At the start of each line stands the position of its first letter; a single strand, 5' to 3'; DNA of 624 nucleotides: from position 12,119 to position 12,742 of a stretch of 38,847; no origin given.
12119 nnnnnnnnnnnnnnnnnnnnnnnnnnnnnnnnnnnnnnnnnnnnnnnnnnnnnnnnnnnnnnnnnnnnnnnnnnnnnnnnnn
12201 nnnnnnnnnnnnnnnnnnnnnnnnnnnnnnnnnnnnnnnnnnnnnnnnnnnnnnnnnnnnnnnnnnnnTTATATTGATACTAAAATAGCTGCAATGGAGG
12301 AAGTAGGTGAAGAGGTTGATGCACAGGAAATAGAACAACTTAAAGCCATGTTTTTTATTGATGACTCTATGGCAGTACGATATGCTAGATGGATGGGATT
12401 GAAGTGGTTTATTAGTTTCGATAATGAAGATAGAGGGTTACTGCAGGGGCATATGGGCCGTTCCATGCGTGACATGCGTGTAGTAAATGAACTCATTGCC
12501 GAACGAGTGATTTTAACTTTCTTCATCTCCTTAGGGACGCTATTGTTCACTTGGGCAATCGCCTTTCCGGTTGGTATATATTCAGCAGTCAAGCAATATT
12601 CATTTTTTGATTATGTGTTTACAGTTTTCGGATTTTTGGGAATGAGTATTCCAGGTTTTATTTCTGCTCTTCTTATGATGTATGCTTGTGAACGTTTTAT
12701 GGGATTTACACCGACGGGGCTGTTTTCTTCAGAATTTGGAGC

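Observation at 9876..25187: Candidate glycan capture-import-degradation locus built around a peptide-type ABC importer, with no regulator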

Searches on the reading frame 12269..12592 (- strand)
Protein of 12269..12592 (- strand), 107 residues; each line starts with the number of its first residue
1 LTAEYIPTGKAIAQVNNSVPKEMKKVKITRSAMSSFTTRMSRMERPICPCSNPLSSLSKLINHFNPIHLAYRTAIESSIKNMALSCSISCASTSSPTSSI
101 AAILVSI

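Call 97: search_protein_families(library=pfam, proteins=[window:12269-12592:-], max_evalue=0.1)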
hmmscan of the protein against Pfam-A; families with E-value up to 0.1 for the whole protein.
window:12269-12592:- (107 aa): 0 families
